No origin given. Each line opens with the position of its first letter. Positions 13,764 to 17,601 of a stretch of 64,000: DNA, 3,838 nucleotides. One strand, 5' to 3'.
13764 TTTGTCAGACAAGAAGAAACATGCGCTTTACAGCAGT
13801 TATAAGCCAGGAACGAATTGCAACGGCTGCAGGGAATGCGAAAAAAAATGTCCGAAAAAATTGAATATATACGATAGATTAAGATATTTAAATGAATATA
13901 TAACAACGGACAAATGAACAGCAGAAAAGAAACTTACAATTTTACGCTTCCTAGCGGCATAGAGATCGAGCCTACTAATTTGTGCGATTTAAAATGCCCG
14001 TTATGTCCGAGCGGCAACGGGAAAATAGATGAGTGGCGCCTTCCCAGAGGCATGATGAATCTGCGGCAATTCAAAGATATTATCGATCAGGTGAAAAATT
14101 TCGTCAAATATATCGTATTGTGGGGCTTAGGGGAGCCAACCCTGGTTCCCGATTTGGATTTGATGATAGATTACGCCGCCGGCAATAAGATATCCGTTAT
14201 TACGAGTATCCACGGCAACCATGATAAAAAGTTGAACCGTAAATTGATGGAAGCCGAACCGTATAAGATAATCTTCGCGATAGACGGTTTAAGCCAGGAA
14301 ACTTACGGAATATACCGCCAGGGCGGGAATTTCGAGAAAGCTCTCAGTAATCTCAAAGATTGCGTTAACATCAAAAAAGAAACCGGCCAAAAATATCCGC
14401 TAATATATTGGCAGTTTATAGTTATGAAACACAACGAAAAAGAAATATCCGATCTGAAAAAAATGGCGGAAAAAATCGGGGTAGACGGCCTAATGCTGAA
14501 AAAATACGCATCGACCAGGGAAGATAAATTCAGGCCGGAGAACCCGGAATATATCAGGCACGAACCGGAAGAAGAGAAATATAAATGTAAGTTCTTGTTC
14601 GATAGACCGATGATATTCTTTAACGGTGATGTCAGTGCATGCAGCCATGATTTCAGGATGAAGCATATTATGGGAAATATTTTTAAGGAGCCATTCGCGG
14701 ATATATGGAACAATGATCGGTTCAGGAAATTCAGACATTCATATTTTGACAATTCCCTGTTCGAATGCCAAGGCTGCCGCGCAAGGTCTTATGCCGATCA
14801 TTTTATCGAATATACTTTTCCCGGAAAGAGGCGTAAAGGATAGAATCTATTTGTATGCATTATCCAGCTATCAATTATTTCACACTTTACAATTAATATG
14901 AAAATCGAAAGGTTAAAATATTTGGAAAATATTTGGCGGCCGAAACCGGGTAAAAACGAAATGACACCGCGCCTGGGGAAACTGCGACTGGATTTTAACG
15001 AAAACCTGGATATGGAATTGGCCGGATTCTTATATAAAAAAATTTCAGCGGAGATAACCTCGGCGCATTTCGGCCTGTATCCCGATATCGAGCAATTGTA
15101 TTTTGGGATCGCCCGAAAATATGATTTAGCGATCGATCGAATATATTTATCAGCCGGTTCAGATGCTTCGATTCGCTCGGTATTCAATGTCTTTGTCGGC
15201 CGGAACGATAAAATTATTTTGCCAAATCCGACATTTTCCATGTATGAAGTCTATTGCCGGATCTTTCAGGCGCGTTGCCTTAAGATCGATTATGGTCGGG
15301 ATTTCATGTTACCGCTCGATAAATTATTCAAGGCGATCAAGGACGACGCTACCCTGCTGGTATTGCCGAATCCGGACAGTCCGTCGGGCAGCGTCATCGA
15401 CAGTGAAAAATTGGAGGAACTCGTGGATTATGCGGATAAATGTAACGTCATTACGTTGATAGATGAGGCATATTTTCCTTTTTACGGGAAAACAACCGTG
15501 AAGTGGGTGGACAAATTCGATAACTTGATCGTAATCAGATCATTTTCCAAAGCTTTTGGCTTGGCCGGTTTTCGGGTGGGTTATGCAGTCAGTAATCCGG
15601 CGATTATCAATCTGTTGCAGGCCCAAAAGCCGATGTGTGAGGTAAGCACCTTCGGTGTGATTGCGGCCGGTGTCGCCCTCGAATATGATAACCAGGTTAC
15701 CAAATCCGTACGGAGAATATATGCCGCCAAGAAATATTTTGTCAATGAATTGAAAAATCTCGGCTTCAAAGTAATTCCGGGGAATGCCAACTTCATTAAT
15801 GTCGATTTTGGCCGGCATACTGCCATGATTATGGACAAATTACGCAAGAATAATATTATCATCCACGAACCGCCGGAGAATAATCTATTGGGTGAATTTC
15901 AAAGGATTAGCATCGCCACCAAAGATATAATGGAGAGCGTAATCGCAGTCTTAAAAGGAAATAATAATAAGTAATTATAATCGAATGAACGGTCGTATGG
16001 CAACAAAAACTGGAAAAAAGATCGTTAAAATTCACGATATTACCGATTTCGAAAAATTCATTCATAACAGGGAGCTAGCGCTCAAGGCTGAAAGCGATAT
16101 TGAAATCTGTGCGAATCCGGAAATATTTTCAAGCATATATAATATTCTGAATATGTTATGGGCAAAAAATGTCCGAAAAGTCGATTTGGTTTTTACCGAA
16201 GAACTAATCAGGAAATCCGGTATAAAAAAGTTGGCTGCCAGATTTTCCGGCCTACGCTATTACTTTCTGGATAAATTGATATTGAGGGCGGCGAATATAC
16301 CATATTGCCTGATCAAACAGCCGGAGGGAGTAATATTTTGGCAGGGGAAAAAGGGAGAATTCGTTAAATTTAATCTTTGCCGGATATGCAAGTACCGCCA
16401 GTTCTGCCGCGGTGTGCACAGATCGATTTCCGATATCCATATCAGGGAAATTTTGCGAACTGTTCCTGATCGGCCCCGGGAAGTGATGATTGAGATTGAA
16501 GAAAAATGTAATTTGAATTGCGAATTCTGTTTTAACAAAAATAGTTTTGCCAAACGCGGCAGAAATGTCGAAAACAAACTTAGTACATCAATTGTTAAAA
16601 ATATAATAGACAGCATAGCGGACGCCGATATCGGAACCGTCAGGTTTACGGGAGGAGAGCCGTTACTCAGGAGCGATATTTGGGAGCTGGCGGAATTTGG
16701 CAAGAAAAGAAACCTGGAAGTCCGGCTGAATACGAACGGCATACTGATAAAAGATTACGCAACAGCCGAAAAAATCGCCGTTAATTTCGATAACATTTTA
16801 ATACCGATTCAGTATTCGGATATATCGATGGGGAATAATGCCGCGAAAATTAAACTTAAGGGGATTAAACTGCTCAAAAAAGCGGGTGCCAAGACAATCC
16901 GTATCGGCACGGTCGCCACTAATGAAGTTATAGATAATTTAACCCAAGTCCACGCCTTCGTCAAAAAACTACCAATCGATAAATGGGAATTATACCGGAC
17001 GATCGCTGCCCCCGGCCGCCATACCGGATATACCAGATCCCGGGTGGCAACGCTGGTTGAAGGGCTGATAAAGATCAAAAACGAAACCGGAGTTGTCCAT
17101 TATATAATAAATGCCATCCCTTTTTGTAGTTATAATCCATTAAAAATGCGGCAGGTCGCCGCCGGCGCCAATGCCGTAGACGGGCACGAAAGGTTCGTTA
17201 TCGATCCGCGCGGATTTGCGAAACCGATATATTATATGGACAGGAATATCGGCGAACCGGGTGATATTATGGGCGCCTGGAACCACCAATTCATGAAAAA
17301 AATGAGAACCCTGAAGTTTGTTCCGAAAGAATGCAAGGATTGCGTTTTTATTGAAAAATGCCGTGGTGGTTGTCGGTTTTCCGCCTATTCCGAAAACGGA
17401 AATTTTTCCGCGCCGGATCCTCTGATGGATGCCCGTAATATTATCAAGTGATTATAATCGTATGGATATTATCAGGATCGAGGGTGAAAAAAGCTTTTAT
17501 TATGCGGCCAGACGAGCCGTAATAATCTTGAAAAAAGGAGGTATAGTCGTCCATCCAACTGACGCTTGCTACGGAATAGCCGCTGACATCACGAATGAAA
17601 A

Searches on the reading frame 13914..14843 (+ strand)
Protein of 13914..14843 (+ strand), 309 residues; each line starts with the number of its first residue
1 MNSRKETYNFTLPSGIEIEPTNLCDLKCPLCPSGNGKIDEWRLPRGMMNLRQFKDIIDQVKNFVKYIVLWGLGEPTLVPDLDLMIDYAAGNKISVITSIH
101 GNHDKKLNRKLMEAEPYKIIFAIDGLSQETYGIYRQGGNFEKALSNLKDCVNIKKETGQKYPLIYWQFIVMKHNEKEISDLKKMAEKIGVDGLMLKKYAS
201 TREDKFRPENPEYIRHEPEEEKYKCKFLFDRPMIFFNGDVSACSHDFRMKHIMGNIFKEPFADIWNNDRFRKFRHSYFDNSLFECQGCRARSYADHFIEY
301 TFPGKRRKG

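Call 33: search_protein_families(library=ncbifam, proteins=[window:13914-14843:+], max_evalue=0.00001)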
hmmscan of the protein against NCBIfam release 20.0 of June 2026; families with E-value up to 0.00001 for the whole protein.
window:13914-14843:+ (309 aa): 25 families
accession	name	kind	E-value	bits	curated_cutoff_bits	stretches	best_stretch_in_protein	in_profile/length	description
TIGR04317.1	W_rSAM_matur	equivalog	3e-31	108.8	380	1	16-202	6-188/349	tungsten cofactor oxidoreductase radical SAM maturase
TIGR04321.1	spiroSPASM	subfamily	1.1e-22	80.4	250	1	6-288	223-502/510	spiro-SPASM protein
TIGR04311.1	rSAM_Geo_metal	subfamily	6.1e-21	75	400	1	13-196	2-185/423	radical SAM/SPASM family putative metalloenzyme maturase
TIGR03962.1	mycofact_rSAM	equivalog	1.8e-16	60.2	265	1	13-192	11-180/339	mycofactocin radical SAM maturase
TIGR04054.1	rSAM_NirJ1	equivalog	1.7e-15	56.5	650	1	20-192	42-204/387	putative heme d1 biosynthesis radical SAM protein NirJ1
TIGR04055.1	rSAM_NirJ2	equivalog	2.8e-14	53.4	500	1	19-190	5-166/326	putative heme d1 biosynthesis radical SAM protein NirJ2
TIGR04545.1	rSAM_ahbD_hemeb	equivalog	9.9e-14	51.5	500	1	19-191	5-168/339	heme b synthase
TIGR04347.1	pseudo_SAM_Halo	equivalog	3.6e-13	49.6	525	1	21-196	45-210/390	TIGR04347 family pseudo-SAM/SPASM protein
NF050035.1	rSAM_WgK_link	exception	4.5e-13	48.9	650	1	11-191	6-177/367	radical SAM/SPASM peptide maturase WgkB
TIGR04133.1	rSAM_w_lipo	hypoth_equivalog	2.1e-12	46.6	425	1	218-293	254-326/350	TIGR04133 family radical SAM/SPASM protein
TIGR04546.1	rSAM_ahbC_deAc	equivalog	4e-11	42.3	650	1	21-188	46-203/390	12,18-didecarboxysiroheme deacetylase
NF045574.1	sacti_mat_StsB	exception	6.5e-10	38.4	625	1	21-195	103-266/466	StsB family radical SAM/SPASM domain sactipeptide maturase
TIGR04051.1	rSAM_NirJ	equivalog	2.3e-09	36.7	515.45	1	23-207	11-186/354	heme d1 biosynthesis radical SAM protein NirJ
TIGR04251.1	SCM_rSAM_ScmF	equivalog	5.2e-09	35.9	400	1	21-196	11-180/353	SynChlorMet cassette radical SAM/SPASM protein ScmF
TIGR04340.1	rSAM_ACGX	hypoth_equivalog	2.1e-08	33.8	400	0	22-212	11-196/341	radical SAM/SPASM domain protein, ACGX system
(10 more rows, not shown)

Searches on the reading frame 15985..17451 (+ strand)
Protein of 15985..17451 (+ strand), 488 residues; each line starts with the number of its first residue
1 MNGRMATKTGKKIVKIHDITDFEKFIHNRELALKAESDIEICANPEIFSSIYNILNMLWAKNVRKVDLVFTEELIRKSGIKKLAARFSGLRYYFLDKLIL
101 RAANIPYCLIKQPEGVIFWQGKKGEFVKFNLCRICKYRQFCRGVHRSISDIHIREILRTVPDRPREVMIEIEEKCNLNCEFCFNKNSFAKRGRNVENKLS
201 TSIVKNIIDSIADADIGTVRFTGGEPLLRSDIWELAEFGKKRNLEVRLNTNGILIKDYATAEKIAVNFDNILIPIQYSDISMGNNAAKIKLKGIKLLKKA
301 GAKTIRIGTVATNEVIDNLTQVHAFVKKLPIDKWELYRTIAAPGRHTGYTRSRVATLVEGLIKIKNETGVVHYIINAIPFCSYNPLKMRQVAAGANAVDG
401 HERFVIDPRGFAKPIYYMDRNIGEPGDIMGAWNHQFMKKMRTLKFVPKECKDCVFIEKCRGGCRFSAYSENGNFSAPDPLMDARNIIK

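Call 33: search_protein_families(library=ncbifam, proteins=[window:15985-17451:+], max_evalue=0.00001)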
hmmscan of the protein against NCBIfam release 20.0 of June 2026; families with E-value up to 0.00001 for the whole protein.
window:15985-17451:+ (488 aa): 66 families (the best 25 are shown)
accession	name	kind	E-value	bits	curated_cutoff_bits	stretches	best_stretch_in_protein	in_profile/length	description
TIGR04055.1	rSAM_NirJ2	equivalog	2.7e-23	83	500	1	172-480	7-321/326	putative heme d1 biosynthesis radical SAM protein NirJ2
NF045574.1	sacti_mat_StsB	exception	4.5e-23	81.8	625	1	165-334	96-264/466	StsB family radical SAM/SPASM domain sactipeptide maturase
TIGR03962.1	mycofact_rSAM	equivalog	2.3e-22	79.6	265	1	164-327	11-174/339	mycofactocin radical SAM maturase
TIGR04545.1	rSAM_ahbD_hemeb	equivalog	2.8e-22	79.6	500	1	169-340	4-176/339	heme b synthase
TIGR04347.1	pseudo_SAM_Halo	equivalog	2e-21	76.7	525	1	167-336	40-209/390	TIGR04347 family pseudo-SAM/SPASM protein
NF050035.1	rSAM_WgK_link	exception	1.2e-20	73.9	650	1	158-319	2-165/367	radical SAM/SPASM peptide maturase WgkB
TIGR04317.1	W_rSAM_matur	equivalog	1.4e-20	73.8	380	1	164-333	3-178/349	tungsten cofactor oxidoreductase radical SAM maturase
TIGR04051.1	rSAM_NirJ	equivalog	1.6e-20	73.4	515.45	1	170-337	7-174/354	heme d1 biosynthesis radical SAM protein NirJ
TIGR02666.1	moaA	equivalog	5.4e-20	71.6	284.05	1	167-326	12-177/336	GTP 3',8-cyclase MoaA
TIGR04546.1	rSAM_ahbC_deAc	equivalog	1.4e-19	70.2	650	1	162-339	36-213/390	12,18-didecarboxysiroheme deacetylase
TIGR04054.1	rSAM_NirJ1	equivalog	1.4e-19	70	650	1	167-340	38-211/387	putative heme d1 biosynthesis radical SAM protein NirJ1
TIGR02668.1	moaA_archaeal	equivalog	3.1e-19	69.1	325.25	1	166-323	11-170/303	GTP 3',8-cyclase MoaA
TIGR02109.1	PQQ_syn_pqqE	equivalog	5.1e-19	68.4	381.35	1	163-335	5-178/358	pyrroloquinoline quinone biosynthesis protein PqqE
TIGR04250.1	SCM_rSAM_ScmE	equivalog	1.6e-18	66.7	400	1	164-326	2-165/358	SynChlorMet cassette radical SAM/SPASM protein ScmE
NF001199.0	PRK00164.2-1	equivalog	2.7e-18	66.2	231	1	167-325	14-174/308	GTP 3',8-cyclase MoaA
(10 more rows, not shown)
